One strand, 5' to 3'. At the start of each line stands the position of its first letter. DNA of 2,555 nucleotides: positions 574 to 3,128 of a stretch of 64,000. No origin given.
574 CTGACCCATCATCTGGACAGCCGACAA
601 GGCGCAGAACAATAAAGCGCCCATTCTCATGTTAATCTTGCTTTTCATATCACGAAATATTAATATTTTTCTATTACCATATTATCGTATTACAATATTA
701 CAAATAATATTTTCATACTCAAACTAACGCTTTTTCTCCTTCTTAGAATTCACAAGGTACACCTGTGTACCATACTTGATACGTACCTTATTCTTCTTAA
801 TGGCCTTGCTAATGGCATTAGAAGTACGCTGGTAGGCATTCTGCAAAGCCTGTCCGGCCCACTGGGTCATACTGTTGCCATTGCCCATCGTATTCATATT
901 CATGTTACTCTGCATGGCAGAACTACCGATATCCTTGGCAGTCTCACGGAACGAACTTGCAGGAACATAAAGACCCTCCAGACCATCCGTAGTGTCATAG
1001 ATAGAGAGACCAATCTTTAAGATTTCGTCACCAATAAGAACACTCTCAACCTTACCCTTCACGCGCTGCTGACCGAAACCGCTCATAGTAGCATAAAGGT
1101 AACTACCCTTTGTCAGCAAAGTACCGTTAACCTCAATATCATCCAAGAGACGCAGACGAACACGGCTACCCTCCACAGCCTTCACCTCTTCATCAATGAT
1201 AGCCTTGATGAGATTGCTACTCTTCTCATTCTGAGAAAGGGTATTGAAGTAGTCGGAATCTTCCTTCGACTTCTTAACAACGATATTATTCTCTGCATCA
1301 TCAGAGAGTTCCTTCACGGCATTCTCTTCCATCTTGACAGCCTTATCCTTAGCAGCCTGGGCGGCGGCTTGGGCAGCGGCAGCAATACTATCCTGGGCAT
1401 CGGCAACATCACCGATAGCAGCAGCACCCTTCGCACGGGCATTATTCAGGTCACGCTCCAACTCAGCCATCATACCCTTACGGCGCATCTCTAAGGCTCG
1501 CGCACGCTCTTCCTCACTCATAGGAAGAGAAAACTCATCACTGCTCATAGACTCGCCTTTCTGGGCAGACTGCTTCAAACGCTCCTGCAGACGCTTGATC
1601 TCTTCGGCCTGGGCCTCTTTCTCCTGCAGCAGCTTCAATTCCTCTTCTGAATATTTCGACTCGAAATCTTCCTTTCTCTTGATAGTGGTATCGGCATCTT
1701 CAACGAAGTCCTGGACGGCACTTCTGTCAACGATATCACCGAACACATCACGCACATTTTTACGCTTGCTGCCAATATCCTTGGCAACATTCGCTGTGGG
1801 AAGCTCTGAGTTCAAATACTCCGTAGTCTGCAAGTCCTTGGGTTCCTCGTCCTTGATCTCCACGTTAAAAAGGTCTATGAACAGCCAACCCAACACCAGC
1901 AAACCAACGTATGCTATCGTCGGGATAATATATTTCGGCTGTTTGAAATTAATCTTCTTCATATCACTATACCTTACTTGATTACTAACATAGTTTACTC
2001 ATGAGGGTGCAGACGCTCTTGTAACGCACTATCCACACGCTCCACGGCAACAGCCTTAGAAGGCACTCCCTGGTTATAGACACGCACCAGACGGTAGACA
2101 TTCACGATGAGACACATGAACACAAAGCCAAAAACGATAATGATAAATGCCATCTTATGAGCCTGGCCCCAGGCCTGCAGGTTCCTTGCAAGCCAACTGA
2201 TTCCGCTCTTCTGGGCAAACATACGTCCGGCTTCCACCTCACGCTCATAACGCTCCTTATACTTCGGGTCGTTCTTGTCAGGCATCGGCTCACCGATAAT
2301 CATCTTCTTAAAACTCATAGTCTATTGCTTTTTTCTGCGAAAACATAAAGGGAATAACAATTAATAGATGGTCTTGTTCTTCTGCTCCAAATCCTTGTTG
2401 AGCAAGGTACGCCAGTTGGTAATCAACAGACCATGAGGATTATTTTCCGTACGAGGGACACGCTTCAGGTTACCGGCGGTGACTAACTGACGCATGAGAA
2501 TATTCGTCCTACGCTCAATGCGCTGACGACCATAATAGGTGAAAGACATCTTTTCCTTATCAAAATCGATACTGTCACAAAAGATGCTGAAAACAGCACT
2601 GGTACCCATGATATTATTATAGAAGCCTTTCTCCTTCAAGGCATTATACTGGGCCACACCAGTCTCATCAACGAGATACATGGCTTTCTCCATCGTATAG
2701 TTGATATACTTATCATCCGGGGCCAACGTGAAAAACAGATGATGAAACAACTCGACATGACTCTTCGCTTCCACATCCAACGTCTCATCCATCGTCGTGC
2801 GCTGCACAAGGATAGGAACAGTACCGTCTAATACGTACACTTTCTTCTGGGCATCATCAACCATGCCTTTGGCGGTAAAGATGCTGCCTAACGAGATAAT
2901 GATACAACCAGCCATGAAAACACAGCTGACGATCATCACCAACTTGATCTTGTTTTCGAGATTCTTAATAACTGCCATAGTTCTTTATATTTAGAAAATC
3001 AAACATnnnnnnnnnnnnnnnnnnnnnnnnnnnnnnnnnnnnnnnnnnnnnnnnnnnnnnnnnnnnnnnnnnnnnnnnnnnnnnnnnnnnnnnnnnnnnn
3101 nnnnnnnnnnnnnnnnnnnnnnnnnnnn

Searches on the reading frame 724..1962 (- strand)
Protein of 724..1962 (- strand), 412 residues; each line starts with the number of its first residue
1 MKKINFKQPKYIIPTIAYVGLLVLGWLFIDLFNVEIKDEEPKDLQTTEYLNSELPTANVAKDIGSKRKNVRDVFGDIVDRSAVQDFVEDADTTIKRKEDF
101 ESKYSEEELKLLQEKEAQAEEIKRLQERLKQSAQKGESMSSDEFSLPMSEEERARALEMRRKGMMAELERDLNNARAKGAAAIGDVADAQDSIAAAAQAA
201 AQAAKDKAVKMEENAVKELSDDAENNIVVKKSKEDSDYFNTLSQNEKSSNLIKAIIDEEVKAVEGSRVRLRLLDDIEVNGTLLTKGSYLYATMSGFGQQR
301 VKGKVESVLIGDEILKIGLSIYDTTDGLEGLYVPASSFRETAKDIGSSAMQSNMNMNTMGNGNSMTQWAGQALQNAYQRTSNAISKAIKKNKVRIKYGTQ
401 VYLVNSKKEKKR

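Call 5: search_protein_families(library=pfam, proteins=[window:724-1962:-], max_evalue=0.01)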
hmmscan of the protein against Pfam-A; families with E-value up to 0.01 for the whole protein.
window:724-1962:- (412 aa): 1 family
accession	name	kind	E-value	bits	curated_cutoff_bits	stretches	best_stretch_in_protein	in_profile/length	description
PF12508.14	Transposon_TraM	-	6e-39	134.4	25.1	1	252-404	1-145/145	Conjugative transposon, TraM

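Call 6: search_protein_families(library=ncbifam, proteins=[window:724-1962:-], max_evalue=0.01)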
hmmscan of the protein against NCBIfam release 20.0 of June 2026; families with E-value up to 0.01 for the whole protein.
window:724-1962:- (412 aa): 1 family
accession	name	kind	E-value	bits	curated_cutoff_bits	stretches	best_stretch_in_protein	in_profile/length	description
TIGR03779.1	Bac_Flav_CT_M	equivalog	9.7e-67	226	172.45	1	5-407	2-410/410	conjugative transposon protein TraM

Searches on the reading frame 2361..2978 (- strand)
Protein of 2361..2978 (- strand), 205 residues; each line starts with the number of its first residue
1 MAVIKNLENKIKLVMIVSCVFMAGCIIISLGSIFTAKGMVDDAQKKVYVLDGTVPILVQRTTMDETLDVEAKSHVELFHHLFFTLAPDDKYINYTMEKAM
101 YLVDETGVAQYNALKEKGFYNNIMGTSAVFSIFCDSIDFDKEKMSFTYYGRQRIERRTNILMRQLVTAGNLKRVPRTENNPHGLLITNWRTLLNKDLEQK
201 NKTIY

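Call 5: search_protein_families(library=pfam, proteins=[window:2361-2978:-], max_evalue=0.01)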
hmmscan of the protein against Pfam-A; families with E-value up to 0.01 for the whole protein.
window:2361-2978:- (205 aa): 0 families

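Call 6: search_protein_families(library=ncbifam, proteins=[window:2361-2978:-], max_evalue=0.01)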
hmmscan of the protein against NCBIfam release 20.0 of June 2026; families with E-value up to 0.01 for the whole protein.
window:2361-2978:- (205 aa): 1 family
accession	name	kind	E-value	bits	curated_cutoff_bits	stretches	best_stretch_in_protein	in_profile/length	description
TIGR03781.1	Bac_Flav_CT_K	equivalog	1.4e-83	279.5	152.45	1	4-201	1-201/202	conjugative transposon protein TraK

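Call 79: search_dna_similar(query=window:2361-2975:-, collection=plasmids, mode=protein, max_rows=30, rows=spread)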
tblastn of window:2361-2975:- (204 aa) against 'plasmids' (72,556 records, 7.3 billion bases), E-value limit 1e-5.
Records with a match: 103; places in all: 107; records where one place covers at least 80% of the query: 101.
Best place of each record, by identity: 90-95% 1; 80-90% 3; 60-80% 1; <60% 98.
By first word of the organism name: Bacteroides 32; Hymenobacter 19; Phocaeicola 11; Prevotella 4; Parabacteroides 4; Adhaeribacter 3; Pontibacter 3; Mucilaginibacter 3; Persicobacter 3; Spirosoma 3; and 12 more.
By predicted mobility (MOB-suite, as given by PLSDB): non-mobilizable 64; conjugative 34; mobilizable 5.
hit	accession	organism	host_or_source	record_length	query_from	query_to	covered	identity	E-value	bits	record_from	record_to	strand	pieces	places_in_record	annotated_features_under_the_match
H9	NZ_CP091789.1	Prevotella sp. E2-28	Ovis aries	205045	2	204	100%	93.6%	6e-127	400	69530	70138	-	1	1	traK: conjugative transposon protein TraK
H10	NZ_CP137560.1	Segatella hominis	Homo sapiens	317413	1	204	100%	77.5%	3e-109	350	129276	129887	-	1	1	traK: conjugative transposon protein TraK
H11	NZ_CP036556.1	Bacteroides fragilis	Homo sapiens,Appendix abscess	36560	2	201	98%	57.0%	5e-70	238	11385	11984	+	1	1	traK: conjugative transposon protein TraK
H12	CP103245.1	Bacteroides fragilis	Homo sapiens,cell culture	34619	2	201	98%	57.0%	6e-70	237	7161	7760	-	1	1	traK: conjugative transposon protein TraK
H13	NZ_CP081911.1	Phocaeicola vulgatus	Homo sapiens,Peritoneal Fluid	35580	2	201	98%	57.0%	6e-70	237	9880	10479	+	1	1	traK: conjugative transposon protein TraK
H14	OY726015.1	Phocaeicola massiliensis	-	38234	2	201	98%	57.0%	6e-70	237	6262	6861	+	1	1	record has no annotation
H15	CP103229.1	Bacteroides faecis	Homo sapiens,cell culture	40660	2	201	98%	57.0%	6e-70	237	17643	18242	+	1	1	traK: conjugative transposon protein TraK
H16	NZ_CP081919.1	Bacteroides ovatus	Homo sapiens,blood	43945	2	201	98%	57.0%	6e-70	237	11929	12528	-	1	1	traK: conjugative transposon protein TraK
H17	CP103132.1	Bacteroides ovatus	Homo sapiens,cell culture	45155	2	201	98%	57.0%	6e-70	237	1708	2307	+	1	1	traK: conjugative transposon protein TraK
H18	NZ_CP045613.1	Bacteroides xylanisolvens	Homo sapiens,Abscess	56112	2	201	98%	57.0%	6e-70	237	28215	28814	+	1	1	traK: conjugative transposon protein TraK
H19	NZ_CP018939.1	Bacteroides fragilis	Homo sapiens,wound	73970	2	201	98%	56.5%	1e-69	236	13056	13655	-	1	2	traK: conjugative transposon protein TraK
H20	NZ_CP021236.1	Pontibacter actiniarum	Whole organism,unidentified actinians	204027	1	197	97%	55.1%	4e-60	209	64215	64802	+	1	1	traK: conjugative transposon protein TraK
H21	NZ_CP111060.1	Chondrinema litorale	Seaweed,red alga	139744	2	201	98%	52.2%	1e-62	216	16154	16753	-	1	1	traK: conjugative transposon protein TraK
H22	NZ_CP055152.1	Adhaeribacter radiodurans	Cell culture,rhizospheric soil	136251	2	201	98%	50.2%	2e-60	210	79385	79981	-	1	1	traK: conjugative transposon protein TraK | hypothetical protein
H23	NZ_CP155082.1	Mucilaginibacter sp. PAMB04274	Malus domestica,cell culture,leaf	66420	2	201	98%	49.0%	2e-59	207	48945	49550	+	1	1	traK: conjugative transposon protein TraK | hypothetical protein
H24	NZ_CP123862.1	Sphingobacterium faecium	Cell culture,Feedlot Water bowl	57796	1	201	99%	43.6%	1e-50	182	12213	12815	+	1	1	traK: conjugative transposon protein TraK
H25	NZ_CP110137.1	Hymenobacter sp. YIM 151858-1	whole organism,soil sample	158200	3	201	98%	36.0%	7e-36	139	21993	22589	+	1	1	traK: conjugative transposon protein TraK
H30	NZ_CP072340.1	Prevotella nigrescens F0103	Homo sapiens,whole organism,human oral ...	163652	3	197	96%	33.3%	3e-29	120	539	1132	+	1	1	traK: conjugative transposon protein TraK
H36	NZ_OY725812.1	Parabacteroides distasonis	-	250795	3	201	98%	27.2%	6e-27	114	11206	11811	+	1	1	traK: conjugative transposon protein TraK | hypothetical protein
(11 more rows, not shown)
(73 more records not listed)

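Call 80: get_annotated_region(hit=H11, flank=11000)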
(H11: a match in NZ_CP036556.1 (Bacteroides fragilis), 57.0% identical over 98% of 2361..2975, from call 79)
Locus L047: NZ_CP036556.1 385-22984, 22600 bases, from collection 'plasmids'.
description: Bacteroides fragilis strain CCUG4856T plasmid pBF9343, complete sequence
organism: Bacteroides fragilis (NCBI taxid 817)
taxonomy: Bacteria; Bacteroidota; Bacteroidia; Bacteroidales; Bacteroidaceae; Bacteroides; Bacteroides fragilis
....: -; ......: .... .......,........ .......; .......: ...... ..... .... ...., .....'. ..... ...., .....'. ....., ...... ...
typing (MOB-suite, as given by PLSDB): conjugative; replicon rep_cluster_663; relaxase MOBP; mating-pair formation MPF_T
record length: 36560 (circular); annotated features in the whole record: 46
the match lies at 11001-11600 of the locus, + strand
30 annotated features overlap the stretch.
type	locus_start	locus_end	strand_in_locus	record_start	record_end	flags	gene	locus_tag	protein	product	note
CDS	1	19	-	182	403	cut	-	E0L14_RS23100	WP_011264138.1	hypothetical protein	-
CDS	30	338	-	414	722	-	-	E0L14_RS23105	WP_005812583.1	hypothetical protein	-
CDS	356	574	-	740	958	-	-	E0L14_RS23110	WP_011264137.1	hypothetical protein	-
CDS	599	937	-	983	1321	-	-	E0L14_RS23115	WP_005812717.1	hypothetical protein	-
CDS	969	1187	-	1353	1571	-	-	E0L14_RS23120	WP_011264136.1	hypothetical protein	-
CDS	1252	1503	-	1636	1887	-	-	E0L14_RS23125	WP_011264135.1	hypothetical protein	-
CDS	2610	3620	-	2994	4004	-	-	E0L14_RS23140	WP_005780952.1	ArdC-like ssDNA-binding domain-containing protein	-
CDS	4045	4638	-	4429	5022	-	-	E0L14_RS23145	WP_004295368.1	recombinase family protein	GO:0006310 - DNA recombination [Evidence IEA]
CDS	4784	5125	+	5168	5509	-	-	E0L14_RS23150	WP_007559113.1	hypothetical protein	-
CDS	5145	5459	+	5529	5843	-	-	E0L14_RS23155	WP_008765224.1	DUF4134 domain-containing protein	-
CDS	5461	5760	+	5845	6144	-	-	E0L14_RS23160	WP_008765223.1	DUF4133 domain-containing protein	-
CDS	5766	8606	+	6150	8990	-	-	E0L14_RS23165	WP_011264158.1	plasmid transfer protein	-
CDS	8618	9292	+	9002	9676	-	-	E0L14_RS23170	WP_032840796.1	hypothetical protein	-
CDS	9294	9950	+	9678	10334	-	-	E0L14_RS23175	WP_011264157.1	hypothetical protein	-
CDS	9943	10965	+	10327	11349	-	-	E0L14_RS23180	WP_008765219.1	plasmid transfer protein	-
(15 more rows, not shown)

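Call 81: get_annotated_region(hit=H36, flank=9000)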
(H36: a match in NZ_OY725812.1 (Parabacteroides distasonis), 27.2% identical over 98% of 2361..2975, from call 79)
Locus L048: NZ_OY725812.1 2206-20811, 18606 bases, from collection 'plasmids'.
description: Parabacteroides distasonis strain Parabacteroides distasonis TSDC17.2-1.1 plasmid 67, complete sequence
organism: Parabacteroides distasonis (NCBI taxid 823)
taxonomy: Bacteria; Bacteroidota; Bacteroidia; Bacteroidales; Tannerellaceae; Parabacteroides; Parabacteroides distasonis
host: -; source: -; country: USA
typing (MOB-suite, as given by PLSDB): non-mobilizable
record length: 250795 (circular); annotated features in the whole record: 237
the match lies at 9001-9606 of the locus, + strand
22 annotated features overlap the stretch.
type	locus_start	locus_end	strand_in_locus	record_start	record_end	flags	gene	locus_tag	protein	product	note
CDS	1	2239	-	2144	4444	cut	-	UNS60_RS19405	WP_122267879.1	WG repeat-containing protein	-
CDS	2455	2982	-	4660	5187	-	-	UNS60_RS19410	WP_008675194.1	outer membrane beta-barrel protein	-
CDS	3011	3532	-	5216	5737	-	-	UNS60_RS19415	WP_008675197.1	hypothetical protein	-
CDS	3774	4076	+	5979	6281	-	-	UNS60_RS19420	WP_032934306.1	DUF4134 domain-containing protein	-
CDS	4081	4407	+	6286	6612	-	-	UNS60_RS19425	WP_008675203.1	DUF4133 domain-containing protein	-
CDS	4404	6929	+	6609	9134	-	-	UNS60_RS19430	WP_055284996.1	TraG family conjugative transposon ATPase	GO:0032196 - transposition [Evidence IEA]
CDS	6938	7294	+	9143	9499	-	-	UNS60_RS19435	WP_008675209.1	DUF3876 domain-containing protein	-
CDS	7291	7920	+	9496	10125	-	-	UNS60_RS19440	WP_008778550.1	DUF4141 domain-containing protein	-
CDS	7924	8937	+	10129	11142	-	traJ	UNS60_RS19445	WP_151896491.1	conjugative transposon protein TraJ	-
CDS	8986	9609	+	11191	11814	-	traK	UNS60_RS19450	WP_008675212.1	conjugative transposon protein TraK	-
CDS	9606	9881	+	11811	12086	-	-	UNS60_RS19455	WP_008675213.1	hypothetical protein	-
CDS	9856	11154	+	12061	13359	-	traM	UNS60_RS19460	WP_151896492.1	conjugative transposon protein TraM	-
CDS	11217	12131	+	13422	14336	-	traN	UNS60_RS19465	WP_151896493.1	conjugative transposon protein TraN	-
CDS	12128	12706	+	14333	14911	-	-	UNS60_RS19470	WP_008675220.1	conjugal transfer protein TraO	-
CDS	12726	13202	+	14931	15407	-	-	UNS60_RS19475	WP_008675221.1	DUF3872 domain-containing protein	-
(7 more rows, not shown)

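Call 83: search_protein_families(library=pfam, proteins=[L047:8618-9289:+, L047:9294-9947:+, L048:7291-7917:+, L048:6938-7291:+], max_evalue=10)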
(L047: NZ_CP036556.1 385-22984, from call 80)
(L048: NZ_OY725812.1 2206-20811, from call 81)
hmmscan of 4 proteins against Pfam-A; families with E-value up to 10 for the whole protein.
L047:8618-9289:+ (224 aa): 1 family
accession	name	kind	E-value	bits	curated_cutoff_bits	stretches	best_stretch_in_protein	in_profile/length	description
PF02185.22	HR1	-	0.23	11.9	33.1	0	152-174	41-63/67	Hr1 repeat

L047:9294-9947:+ (218 aa): 0 families

L048:7291-7917:+ (209 aa): 5 families
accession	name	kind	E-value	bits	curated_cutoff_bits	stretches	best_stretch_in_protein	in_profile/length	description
PF13605.11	DUF4141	-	7.9e-28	96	30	1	4-56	1-53/53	Domain of unknown function (DUF4141)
PF13218.11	DUF4026_N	-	0.091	13.3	27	1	66-89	103-126/147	Protein of unknown function (DUF4026) N-terminal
PF18196.7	Cdh1_DBD_1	-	0.1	13.3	26.4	1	82-144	5-63/120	Chromodomain helicase DNA-binding domain 1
PF17107.11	SesA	-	0.11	13.1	26.3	1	57-95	2-40/122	N-terminal domain on NACHT_NTPase and P-loop NTPases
PF13176.12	TPR_7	-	0.91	10.2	27.9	0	161-178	7-24/36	Tetratricopeptide repeat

L048:6938-7291:+ (118 aa): 3 families
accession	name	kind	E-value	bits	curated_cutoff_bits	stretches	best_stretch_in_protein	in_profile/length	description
PF12992.12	DUF3876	-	1.7e-41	140.6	27.2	1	23-113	1-92/92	Domain of unknown function, B. Theta Gene description (DUF3876)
PF20098.4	DUF6488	-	0.17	12.3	27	1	21-84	42-102/110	Family of unknown function (DUF6488)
PF01839.29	FG-GAP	-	0.2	12.1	22.1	1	42-61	13-37/37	FG-GAP repeat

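Call 96: get_annotated_region(hit=H30, flank=7000)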
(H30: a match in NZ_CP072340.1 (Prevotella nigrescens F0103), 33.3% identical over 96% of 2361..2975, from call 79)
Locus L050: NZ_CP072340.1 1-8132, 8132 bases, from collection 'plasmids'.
description: Prevotella nigrescens F0103 plasmid unnamed, complete sequence
organism: Prevotella nigrescens F0103 (NCBI taxid 702439)
taxonomy: Bacteria; Bacteroidota; Bacteroidia; Bacteroidales; Prevotellaceae; Prevotella; Prevotella nigrescens; Prevotella nigrescens F0103
host: -; source: Homo sapiens,whole organism,human oral cavity; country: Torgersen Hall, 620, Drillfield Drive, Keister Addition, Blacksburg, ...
typing (MOB-suite, as given by PLSDB): non-mobilizable; mating-pair formation MPF_T
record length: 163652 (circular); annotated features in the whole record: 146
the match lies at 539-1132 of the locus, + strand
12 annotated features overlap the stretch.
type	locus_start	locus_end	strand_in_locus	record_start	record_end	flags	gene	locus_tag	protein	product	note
CDS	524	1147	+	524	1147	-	traK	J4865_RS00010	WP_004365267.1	conjugative transposon protein TraK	-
CDS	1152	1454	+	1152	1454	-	-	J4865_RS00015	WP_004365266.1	hypothetical protein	-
CDS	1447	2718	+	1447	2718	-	traM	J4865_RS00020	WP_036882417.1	conjugative transposon protein TraM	-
CDS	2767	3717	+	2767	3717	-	traN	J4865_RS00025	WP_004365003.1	conjugative transposon protein TraN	-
CDS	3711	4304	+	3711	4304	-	-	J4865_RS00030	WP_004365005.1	conjugal transfer protein TraO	-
CDS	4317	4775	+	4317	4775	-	-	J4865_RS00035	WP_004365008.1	DUF3872 domain-containing protein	-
CDS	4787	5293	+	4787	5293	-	-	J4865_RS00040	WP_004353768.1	glycoside hydrolase family protein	-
CDS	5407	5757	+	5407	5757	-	-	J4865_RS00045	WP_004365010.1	hypothetical protein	-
CDS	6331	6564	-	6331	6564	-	-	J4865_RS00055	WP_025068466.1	hypothetical protein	-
CDS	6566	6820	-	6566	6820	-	-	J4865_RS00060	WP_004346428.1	hypothetical protein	-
CDS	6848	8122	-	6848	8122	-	-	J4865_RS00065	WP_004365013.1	PcfJ domain-containing protein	-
CDS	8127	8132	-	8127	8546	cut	-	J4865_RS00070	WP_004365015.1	PcfK-like family protein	-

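Call 97: get_annotated_region(hit=H20, flank=7000)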
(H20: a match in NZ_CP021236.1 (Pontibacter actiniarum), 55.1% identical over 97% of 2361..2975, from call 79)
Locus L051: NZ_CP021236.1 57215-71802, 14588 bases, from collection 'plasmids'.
description: Pontibacter actiniarum strain DSM 19842 plasmid unnamed, complete sequence
organism: Pontibacter actiniarum (NCBI taxid 323450)
taxonomy: Bacteria; Bacteroidota; Cytophagia; Cytophagales; Hymenobacteraceae; Pontibacter; Pontibacter actiniarum
host: -; source: Whole organism,unidentified actinians; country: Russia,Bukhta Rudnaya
typing (MOB-suite, as given by PLSDB): mobilizable; relaxase MOBP
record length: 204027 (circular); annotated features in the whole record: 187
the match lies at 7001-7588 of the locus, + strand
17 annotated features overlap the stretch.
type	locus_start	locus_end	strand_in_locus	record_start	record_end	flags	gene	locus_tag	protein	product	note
CDS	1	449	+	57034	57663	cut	-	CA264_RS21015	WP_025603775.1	ParA family protein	-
CDS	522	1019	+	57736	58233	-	-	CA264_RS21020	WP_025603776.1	hypothetical protein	-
CDS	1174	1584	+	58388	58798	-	-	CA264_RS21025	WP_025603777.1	hypothetical protein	-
CDS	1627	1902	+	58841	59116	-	-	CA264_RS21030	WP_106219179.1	DUF4134 domain-containing protein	-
CDS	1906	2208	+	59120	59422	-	-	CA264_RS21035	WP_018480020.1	hypothetical protein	-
CDS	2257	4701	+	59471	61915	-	-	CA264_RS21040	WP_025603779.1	TraG family conjugative transposon ATPase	GO:0032196 - transposition [Evidence IEA]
CDS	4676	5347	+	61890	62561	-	-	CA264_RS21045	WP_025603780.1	hypothetical protein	-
CDS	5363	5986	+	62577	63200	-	-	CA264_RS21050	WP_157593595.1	hypothetical protein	-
CDS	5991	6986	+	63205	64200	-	-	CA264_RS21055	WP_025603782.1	plasmid transfer protein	-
CDS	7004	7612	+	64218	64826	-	traK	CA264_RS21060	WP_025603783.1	conjugative transposon protein TraK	-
CDS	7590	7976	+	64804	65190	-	-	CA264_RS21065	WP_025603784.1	hypothetical protein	-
CDS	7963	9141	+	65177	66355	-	traM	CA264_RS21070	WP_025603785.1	conjugative transposon protein TraM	-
CDS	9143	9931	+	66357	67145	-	traN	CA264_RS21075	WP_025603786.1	conjugative transposon protein TraN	-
CDS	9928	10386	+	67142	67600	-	-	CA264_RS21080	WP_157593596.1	hypothetical protein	-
CDS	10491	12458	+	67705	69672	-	-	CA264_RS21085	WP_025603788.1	type IV secretory system conjugative DNA transfer family protein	-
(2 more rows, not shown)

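Call 98: get_annotated_region(hit=H25, flank=7000)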
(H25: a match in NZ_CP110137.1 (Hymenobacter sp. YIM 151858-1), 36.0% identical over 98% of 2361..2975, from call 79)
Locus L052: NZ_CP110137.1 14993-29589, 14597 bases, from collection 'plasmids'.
description: Hymenobacter sp. YIM 151858-1 plasmid unnamed1
organism: Hymenobacter sp. YIM 151858-1 (NCBI taxid 2987688)
taxonomy: Bacteria; Bacteroidota; Cytophagia; Cytophagales; Hymenobacteraceae; Hymenobacter; Hymenobacter sp. YIM 151858-1
host: -; source: whole organism,soil sample; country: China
typing (MOB-suite, as given by PLSDB): non-mobilizable
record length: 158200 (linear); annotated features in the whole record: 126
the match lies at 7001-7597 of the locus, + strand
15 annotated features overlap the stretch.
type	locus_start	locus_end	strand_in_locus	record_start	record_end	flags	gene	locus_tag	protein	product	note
CDS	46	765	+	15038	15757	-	-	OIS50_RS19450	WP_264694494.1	hypothetical protein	-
CDS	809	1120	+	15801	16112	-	-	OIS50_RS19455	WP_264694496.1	DUF4134 domain-containing protein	-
CDS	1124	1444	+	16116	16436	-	-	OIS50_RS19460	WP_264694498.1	DUF4133 domain-containing protein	-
CDS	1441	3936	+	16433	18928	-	-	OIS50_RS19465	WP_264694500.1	TraG family conjugative transposon ATPase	GO:0032196 - transposition [Evidence IEA]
CDS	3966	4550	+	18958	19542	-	-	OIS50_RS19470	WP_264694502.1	hypothetical protein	-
CDS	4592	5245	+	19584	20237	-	-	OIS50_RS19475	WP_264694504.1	hypothetical protein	-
CDS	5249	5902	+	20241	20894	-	-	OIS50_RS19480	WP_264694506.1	hypothetical protein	-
CDS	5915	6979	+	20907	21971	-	traJ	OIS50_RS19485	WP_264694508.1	conjugative transposon protein TraJ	-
CDS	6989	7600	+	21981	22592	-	traK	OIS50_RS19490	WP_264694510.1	conjugative transposon protein TraK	-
CDS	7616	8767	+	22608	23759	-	traM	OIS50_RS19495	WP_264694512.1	conjugative transposon protein TraM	-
CDS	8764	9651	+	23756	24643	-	traN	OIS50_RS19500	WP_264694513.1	conjugative transposon protein TraN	-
CDS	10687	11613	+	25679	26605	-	-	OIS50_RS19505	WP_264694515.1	replication initiation protein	GO:0006270 - DNA replication initiation [Evidence IEA]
CDS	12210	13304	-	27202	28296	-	-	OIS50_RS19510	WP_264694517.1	porin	-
CDS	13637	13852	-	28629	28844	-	-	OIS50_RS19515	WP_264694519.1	PID-CTERM protein-sorting domain-containing protein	-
CDS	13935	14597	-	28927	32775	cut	-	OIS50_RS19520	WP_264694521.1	T9SS type A sorting domain-containing protein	-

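Call 99: get_annotated_region(hit=H24, flank=7000)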
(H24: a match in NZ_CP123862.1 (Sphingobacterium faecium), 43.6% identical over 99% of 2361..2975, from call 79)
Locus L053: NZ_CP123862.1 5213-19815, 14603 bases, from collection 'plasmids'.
description: Sphingobacterium faecium strain WB8 plasmid pWB8, complete sequence
organism: Sphingobacterium faecium (NCBI taxid 34087)
taxonomy: Bacteria; Bacteroidota; Sphingobacteriia; Sphingobacteriales; Sphingobacteriaceae; Sphingobacterium; Sphingobacterium faecium
host: -; source: Cell culture,Feedlot Water bowl; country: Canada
typing (MOB-suite, as given by PLSDB): non-mobilizable
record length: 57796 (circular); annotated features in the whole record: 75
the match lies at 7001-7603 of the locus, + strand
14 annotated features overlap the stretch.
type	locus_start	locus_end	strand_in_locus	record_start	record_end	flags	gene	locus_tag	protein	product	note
CDS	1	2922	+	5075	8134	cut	-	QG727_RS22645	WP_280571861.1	TraG family conjugative transposon ATPase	GO:0032196 - transposition [Evidence IEA]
CDS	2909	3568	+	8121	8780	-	-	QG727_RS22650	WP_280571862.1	hypothetical protein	-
CDS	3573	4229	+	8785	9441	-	-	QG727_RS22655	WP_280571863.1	hypothetical protein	-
CDS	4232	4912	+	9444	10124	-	-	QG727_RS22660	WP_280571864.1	hypothetical protein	-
CDS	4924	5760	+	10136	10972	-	-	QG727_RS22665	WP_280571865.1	hypothetical protein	-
CDS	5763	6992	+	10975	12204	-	-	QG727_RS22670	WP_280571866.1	hypothetical protein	-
CDS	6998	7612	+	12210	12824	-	traK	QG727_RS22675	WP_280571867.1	conjugative transposon protein TraK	-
CDS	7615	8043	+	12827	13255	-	-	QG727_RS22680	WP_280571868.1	hypothetical protein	-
CDS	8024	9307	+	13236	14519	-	traM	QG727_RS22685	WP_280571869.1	conjugative transposon protein TraM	-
CDS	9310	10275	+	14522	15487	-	-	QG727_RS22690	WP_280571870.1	DUF4138 domain-containing protein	-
CDS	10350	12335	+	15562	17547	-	-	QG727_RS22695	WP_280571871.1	type IV secretion system DNA-binding domain-containing protein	-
CDS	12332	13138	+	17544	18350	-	-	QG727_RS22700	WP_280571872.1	M23 family metallopeptidase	GO:0006508 - proteolysis [Evidence IEA]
CDS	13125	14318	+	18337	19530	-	-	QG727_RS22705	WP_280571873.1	hypothetical protein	-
CDS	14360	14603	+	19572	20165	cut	-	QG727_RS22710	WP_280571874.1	hypothetical protein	-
